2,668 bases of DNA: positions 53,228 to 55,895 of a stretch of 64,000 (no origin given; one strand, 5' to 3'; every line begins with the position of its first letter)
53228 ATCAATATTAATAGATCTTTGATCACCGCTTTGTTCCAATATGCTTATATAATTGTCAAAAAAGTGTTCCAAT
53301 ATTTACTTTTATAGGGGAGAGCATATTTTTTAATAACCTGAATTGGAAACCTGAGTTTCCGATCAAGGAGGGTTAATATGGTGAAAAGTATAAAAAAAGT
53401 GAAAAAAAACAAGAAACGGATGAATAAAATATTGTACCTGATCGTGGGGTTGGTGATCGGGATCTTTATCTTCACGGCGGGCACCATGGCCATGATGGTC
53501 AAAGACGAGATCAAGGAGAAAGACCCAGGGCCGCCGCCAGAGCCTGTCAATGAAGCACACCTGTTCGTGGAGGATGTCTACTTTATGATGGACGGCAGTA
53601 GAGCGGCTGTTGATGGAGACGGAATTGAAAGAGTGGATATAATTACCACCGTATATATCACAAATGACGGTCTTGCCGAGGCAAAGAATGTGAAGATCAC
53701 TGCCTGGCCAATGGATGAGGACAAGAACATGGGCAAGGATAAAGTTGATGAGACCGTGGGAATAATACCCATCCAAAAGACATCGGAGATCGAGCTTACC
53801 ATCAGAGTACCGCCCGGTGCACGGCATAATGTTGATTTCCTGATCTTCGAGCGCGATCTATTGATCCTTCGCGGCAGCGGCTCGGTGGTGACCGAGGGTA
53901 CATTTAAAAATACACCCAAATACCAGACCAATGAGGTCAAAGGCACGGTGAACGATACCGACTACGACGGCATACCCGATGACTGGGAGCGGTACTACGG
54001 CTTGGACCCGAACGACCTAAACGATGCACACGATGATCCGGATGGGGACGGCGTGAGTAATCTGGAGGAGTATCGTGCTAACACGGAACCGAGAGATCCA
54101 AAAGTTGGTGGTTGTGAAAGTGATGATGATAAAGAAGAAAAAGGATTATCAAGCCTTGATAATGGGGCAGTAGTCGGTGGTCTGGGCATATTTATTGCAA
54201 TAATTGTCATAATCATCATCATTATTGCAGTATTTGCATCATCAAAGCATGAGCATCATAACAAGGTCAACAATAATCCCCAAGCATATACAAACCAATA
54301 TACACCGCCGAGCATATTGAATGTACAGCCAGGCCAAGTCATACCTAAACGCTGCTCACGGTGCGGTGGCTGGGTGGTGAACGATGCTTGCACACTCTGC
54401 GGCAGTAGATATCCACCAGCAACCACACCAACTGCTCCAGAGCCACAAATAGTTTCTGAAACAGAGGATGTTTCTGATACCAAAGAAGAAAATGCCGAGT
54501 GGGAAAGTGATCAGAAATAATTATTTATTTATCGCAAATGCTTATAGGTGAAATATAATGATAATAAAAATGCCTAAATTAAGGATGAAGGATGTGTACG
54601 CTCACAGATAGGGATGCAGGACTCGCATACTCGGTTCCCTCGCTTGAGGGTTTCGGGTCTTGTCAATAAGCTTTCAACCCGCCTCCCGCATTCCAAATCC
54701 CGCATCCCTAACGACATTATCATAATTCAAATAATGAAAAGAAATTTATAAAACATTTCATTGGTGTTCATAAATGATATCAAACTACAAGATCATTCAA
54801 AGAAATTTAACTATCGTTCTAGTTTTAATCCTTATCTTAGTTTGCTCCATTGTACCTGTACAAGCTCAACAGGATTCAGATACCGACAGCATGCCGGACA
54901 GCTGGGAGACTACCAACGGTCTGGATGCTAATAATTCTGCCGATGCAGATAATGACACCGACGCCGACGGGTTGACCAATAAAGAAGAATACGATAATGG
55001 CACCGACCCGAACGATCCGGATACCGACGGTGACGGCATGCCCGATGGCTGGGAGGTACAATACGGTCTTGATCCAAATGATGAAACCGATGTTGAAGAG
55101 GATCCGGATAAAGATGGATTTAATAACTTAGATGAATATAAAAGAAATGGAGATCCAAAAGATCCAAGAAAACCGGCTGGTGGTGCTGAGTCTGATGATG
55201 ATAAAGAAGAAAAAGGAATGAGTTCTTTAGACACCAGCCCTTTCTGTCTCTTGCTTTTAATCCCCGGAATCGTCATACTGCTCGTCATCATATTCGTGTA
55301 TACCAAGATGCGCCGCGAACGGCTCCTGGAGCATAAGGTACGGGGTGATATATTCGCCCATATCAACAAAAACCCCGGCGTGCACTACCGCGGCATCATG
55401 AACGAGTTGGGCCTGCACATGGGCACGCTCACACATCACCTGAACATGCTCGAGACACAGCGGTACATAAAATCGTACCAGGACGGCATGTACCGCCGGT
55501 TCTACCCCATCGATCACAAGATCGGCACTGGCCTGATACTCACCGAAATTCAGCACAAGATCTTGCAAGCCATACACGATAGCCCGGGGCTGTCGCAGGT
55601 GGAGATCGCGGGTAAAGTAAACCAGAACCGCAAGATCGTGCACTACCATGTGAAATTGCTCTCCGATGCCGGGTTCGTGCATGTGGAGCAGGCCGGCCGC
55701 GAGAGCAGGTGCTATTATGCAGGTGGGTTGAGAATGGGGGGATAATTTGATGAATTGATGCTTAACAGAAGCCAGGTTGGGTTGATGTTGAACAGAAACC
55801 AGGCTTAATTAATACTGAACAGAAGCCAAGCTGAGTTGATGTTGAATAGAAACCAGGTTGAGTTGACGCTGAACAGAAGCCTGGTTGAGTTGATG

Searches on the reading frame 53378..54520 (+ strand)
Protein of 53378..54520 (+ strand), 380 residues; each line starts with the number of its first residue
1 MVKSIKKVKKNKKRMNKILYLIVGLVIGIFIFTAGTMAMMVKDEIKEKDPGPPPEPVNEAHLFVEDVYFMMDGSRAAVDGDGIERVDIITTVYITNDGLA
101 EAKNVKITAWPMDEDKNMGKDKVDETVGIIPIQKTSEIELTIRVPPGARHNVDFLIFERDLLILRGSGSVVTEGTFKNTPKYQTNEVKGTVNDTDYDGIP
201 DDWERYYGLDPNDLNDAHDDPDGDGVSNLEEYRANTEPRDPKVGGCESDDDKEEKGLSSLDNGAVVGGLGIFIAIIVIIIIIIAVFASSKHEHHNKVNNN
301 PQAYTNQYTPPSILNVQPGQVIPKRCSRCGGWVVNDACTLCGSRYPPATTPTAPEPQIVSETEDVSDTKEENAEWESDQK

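Call 10: search_protein_families(library=pfam, proteins=[window:53378-54520:+], max_evalue=0.01)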
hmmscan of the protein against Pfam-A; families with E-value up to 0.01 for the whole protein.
window:53378-54520:+ (380 aa): 7 families
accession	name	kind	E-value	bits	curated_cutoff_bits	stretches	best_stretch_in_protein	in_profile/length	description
PF24318.1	DUF7490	-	2.3e-06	27.6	27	1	82-170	15-102/106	Domain of unknown function (DUF7490)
PF20087.4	DUF6479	-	0.0013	19.6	25.4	0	11-56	14-54/120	Family of unknown function (DUF6479)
PF25184.1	YxzE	-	0.0014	20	40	1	270-304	5-35/65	YxzE-like putative bacteriocin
PF06143.16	Baculo_11_kDa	-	0.0023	17.9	28.4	0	265-306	39-79/84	Baculovirus 11 kDa family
PF17231.7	DUF5305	-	0.0041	17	29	0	5-44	105-144/217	Family of unknown function (DUF5305)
PF13273.12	DUF4064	-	0.0047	17.6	32.1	0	266-288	56-81/102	Protein of unknown function (DUF4064)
PF18884.5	TSP3_bac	-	0.0085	16.4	25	0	193-213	1-21/22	Bacterial TSP3 repeat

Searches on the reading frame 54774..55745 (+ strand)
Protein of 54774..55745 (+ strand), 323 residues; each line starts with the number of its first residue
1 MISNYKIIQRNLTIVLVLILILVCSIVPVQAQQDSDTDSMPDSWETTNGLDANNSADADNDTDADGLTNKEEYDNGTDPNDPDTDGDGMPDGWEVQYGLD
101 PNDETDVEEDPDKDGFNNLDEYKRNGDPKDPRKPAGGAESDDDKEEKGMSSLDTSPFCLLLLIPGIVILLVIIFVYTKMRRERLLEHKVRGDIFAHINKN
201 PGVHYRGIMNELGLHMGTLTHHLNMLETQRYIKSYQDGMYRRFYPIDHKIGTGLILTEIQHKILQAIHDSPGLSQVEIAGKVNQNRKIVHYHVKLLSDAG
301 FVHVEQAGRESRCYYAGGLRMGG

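Call 10: search_protein_families(library=pfam, proteins=[window:54774-55745:+], max_evalue=0.01)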
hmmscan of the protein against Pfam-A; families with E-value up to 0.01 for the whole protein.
window:54774-55745:+ (323 aa): 13 families
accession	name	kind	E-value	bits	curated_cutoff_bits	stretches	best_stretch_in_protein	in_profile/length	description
PF13412.12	HTH_24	-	4.9e-13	48.9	21.9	1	256-302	1-47/48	Winged helix-turn-helix DNA-binding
PF24266.1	HTH_HVO_0163_N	-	1.3e-10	41.6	31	1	189-246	3-60/70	HVO_0163, N-terminal HTH domain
PF18884.5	TSP3_bac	-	9.9e-10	38.5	25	2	83-103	1-21/22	Bacterial TSP3 repeat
PF12840.13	HTH_20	-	2.2e-09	37.6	27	2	185-227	1-43/51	Helix-turn-helix domain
PF12802.13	MarR_2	-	5.5e-08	33.3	27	1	256-307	3-55/61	MarR family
PF01022.26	HTH_5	-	3e-07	30.6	22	1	207-234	20-47/47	Bacterial regulatory protein, arsR family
PF01047.28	MarR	-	8e-07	29.3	24.6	1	256-306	1-51/59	MarR family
PF25212.1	HVO_A0114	-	1.9e-06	28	27.6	1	255-313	19-77/84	HVO_A0114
PF13601.12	HTH_34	-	0.00042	20.9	27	0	190-234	2-46/80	Winged helix DNA-binding domain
PF05158.18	RNA_pol_Rpc34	-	0.0012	18.8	28.4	1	200-235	98-133/332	RNA polymerase Rpc34 subunit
PF04182.18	B-block_TFIIIC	-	0.0016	18.9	22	0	271-307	17-53/73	B-block binding subunit of TFIIIC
PF22665.2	DUF6293_C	-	0.0067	17.3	27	0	283-312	58-87/101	DUF6293 C-terminal winged helix domain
PF14947.12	HTH_45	-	0.0071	16.8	25.5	0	257-305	5-50/77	Winged helix-turn-helix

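Call 11: find_encoding_contigs(protein=window:54774-55745:+, flank=10000, max_places=6)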
Protein window:54774-55745:+ (323 aa): 1 contig read that carries it; 1 place shown.
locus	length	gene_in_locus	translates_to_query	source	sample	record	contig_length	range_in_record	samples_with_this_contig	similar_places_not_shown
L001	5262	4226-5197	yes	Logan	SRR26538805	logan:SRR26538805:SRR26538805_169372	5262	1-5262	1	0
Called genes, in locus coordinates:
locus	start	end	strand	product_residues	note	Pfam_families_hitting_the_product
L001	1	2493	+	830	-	?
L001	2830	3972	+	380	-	PF24318:DUF7490 (weak)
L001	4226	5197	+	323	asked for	PF18884:TSP3_bac (weak), PF01047:MarR (faint), PF12802:MarR_2 (faint), PF12840:HTH_20 (faint), PF24266:HTH_HVO_0163_N, PF01022:HTH_5 (faint), PF13412:HTH_24, PF25212:HVO_A0114 (weak)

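Call 57: find_homologous_proteins(query=window:54774-55745:+, max_evalue=1e-10)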
Query window:54774-55745:+ (323 aa): 360 proteins with E <= 1e-10 among 1715 candidates; the best 120 are listed.
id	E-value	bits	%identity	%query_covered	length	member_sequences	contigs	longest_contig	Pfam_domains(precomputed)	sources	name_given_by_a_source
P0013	8.1e-219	743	100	100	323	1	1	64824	PF01047.29,PF12840.14,PF13412.13,PF25212.3,PF01022.27,PF12802.14,PF24266.2,PF18884.6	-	-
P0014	1.0e-132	460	64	99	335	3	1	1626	PF01047.29,PF12840.14,PF13412.13,PF25212.3,PF01022.27,PF04182.19,PF13601.13,PF12802.14,PF24266.2,PF18884.6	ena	-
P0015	1.1e-119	418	56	98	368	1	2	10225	PF01047.29,PF12840.14,PF13412.13,PF08279.19,PF01022.27,PF12802.14,PF24266.2,PF18884.6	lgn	-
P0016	1.0e-114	401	53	99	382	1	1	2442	PF01047.29,PF12840.14,PF13412.13,PF01022.27,PF12802.14,PF24266.2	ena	-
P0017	6.1e-112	392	51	97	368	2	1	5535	PF01047.29,PF12840.14,PF13412.13,PF01022.27,PF24266.2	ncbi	-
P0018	6.5e-112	392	52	96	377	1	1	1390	PF01047.29,PF12840.14,PF13412.13,PF01022.27,PF12802.14,PF24266.2,PF18884.6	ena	-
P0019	1.9e-111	391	57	89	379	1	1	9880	PF01047.29,PF12840.14,PF13412.13,PF01022.27,PF12802.14,PF24266.2,PF18884.6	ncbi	-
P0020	7.6e-111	389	57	94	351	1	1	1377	PF01047.29,PF12840.14,PF13412.13,PF24266.2,PF18884.6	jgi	jgi:DNA-binding MarR family transcriptional regulator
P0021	2.3e-109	384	53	96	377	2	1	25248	PF01047.29,PF12840.14,PF13412.13,PF01022.27,PF12802.14,PF24266.2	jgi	jgi:DNA-binding MarR family transcriptional regulator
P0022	4.1e-107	376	50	95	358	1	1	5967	PF13412.13,PF12802.14,PF24266.2,PF14947.13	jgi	-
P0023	4.8e-107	376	59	91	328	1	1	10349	PF01047.29,PF12840.14,PF13412.13,PF25212.3,PF01022.27,PF12802.14,PF24266.2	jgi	jgi:predicted transcriptional regulator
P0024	1.2e-106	375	55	94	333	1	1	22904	PF12840.14,PF13412.13,PF01022.27,PF13601.13,PF12802.14,PF24266.2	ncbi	ncbi:winged helix-turn-helix transcriptional regulator [[Eubacterium] cellulosolvens]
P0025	7.1e-106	372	55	95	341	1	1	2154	PF01047.29,PF12840.14,PF13412.13,PF08279.19,PF21715.4,PF01022.27,PF13601.13,PF12802.14,PF24266.2,PF18884.6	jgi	jgi:DNA-binding MarR family transcriptional regulator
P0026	3.6e-105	370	54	97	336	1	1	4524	PF01047.29,PF12840.14,PF13412.13,PF08279.19,PF21715.4,PF01022.27,PF13601.13,PF12802.14,PF24266.2,PF18884.6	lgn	-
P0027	1.1e-104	368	52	98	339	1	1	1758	PF12840.14,PF13412.13,PF08279.19,PF01022.27,PF24266.2,PF18884.6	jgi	-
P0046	1.5e-95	338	51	91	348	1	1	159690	PF01047.29,PF12840.14,PF13412.13,PF25212.3,PF01022.27,PF13601.13,PF24266.2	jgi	jgi:DNA-binding MarR family transcriptional regulator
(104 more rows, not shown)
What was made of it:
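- Tried and rejected: The Thermoplasmatota assignment rests on source names of wHTH homologues (call 57).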

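Call 58: find_encoding_contigs(protein=P0015, flank=10000, max_places=2)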
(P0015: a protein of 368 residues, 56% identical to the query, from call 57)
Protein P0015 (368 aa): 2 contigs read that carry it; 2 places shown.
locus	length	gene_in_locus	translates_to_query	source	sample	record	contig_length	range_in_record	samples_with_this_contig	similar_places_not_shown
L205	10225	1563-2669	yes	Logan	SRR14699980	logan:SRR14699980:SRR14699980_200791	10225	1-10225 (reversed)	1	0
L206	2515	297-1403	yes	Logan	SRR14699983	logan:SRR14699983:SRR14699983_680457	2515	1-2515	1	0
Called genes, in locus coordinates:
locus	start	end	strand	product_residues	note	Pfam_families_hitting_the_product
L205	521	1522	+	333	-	PF24318:DUF7490 (weak)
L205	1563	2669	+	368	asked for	PF18884:TSP3_bac (faint), PF12840:HTH_20 (faint), PF01022:HTH_5 (faint), PF08279:HTH_11 (faint), PF24266:HTH_HVO_0163_N, PF01047:MarR (weak), PF12802:MarR_2, PF13412:HTH_24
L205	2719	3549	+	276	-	PF12840:HTH_20 (faint), PF24266:HTH_HVO_0163_N, PF01047:MarR (faint), PF01022:HTH_5 (faint), PF12802:MarR_2 (weak), PF13412:HTH_24 (weak)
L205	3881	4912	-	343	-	PF00483:NTP_transferase, PF12804:NTP_transf_3, PF24894:Hexapep_GlmU (weak), PF00132:Hexapep (faint), PF25084:LbH_EIF2B, PF25087:GMPPB_C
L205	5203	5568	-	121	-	-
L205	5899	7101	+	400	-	PF13528:Glyco_trans_1_3 (faint), PF06722:EryCIII-like_C (faint), PF04101:Glyco_tran_28_C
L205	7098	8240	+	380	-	PF18854:baeRF_family10, PF03464:eRF1_2, PF18859:acVLRF1, PF03465:eRF1_3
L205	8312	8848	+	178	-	PF05763:DUF835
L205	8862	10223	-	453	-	?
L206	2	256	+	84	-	?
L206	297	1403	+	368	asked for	PF18884:TSP3_bac (faint), PF12840:HTH_20 (faint), PF01022:HTH_5 (faint), PF08279:HTH_11 (faint), PF24266:HTH_HVO_0163_N, PF01047:MarR (weak), PF12802:MarR_2, PF13412:HTH_24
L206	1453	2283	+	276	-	PF12840:HTH_20 (faint), PF24266:HTH_HVO_0163_N, PF01047:MarR (faint), PF01022:HTH_5 (faint), PF12802:MarR_2 (weak), PF13412:HTH_24 (weak)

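Call 59: find_encoding_contigs(protein=P0021, flank=10000, max_places=2)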
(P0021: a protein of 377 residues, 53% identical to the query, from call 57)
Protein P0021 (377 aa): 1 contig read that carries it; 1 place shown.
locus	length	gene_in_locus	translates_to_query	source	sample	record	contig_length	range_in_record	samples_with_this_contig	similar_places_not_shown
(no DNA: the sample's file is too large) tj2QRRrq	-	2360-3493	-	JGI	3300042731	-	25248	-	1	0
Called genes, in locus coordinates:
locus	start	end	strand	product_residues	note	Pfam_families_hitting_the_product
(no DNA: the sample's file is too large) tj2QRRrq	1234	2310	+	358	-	PF24318:DUF7490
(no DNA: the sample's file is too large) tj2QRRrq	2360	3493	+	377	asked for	PF01022:HTH_5 (faint), PF01047:MarR (faint), PF24266:HTH_HVO_0163_N, PF12802:MarR_2, PF12840:HTH_20 (weak), PF13412:HTH_24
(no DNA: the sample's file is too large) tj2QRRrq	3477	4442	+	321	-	PF18884:TSP3_bac (faint), PF12840:HTH_20 (faint), PF24266:HTH_HVO_0163_N, PF01047:MarR (faint), PF13412:HTH_24 (weak)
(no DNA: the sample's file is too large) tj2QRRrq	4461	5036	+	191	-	-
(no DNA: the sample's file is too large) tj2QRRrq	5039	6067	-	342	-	PF00483:NTP_transferase, PF12804:NTP_transf_3, PF25084:LbH_EIF2B, PF00132:Hexapep (weak), PF25087:GMPPB_C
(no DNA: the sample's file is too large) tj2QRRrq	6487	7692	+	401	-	PF13528:Glyco_trans_1_3 (faint), PF04101:Glyco_tran_28_C, PF06722:EryCIII-like_C (weak)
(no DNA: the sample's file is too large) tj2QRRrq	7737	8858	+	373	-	PF18854:baeRF_family10, PF03464:eRF1_2, PF18844:baeRF_family2 (weak), PF18859:acVLRF1, PF03465:eRF1_3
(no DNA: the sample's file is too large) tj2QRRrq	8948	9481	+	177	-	PF05763:DUF835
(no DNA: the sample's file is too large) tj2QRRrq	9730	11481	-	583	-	PF00749:tRNA-synt_1c, PF03950:tRNA-synt_1c_C, PF20974:tRNA-synt_1c_C2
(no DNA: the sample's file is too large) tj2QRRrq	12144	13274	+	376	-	-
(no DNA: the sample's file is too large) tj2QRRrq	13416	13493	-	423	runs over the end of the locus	PF02844:GARS_N, PF02786:CPSase_L_D2 (faint), PF01071:GARS_A, PF02655:ATP-grasp_3 (weak), PF02843:GARS_C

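Call 60: find_encoding_contigs(protein=P0046, flank=10000, max_places=2)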
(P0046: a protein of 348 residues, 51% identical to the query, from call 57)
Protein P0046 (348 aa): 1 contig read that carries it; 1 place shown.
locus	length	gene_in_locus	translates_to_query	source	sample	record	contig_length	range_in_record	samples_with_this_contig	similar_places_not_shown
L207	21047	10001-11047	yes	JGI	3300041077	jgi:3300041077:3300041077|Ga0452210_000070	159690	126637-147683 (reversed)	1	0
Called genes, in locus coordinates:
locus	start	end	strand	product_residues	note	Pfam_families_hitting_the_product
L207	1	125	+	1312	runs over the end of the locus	PF00041:fn3 (faint)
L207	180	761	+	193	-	PF13238:AAA_18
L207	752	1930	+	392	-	PF01066:CDP-OH_P_transf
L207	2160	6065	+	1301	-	PF01022:HTH_5 (faint), PF12802:MarR_2 (faint), PF24266:HTH_HVO_0163_N, PF01047:MarR (weak), PF12840:HTH_20 (weak), PF13412:HTH_24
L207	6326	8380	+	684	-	PF12840:HTH_20 (faint), PF24266:HTH_HVO_0163_N, PF01047:MarR (weak), PF12802:MarR_2 (weak), PF13412:HTH_24, PF25212:HVO_A0114 (weak)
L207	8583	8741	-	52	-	-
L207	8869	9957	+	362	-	PF24318:DUF7490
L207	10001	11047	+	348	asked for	PF01022:HTH_5 (faint), PF13601:HTH_34 (faint), PF24266:HTH_HVO_0163_N, PF01047:MarR (faint), PF12840:HTH_20 (weak), PF13412:HTH_24, PF25212:HVO_A0114 (weak)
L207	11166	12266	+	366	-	PF03413:PepSY (faint)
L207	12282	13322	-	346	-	PF00483:NTP_transferase, PF12804:NTP_transf_3, PF25084:LbH_EIF2B, PF00132:Hexapep (faint), PF25087:GMPPB_C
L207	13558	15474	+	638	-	PF09826:Beta_propel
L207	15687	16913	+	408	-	PF13528:Glyco_trans_1_3 (weak), PF04101:Glyco_tran_28_C, PF06722:EryCIII-like_C (weak)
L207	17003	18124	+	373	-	PF18854:baeRF_family10, PF03464:eRF1_2, PF18844:baeRF_family2 (weak), PF18859:acVLRF1, PF03465:eRF1_3 (weak)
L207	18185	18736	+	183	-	PF05763:DUF835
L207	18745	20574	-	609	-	PF00749:tRNA-synt_1c, PF03950:tRNA-synt_1c_C, PF20974:tRNA-synt_1c_C2 (faint)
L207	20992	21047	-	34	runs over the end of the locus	-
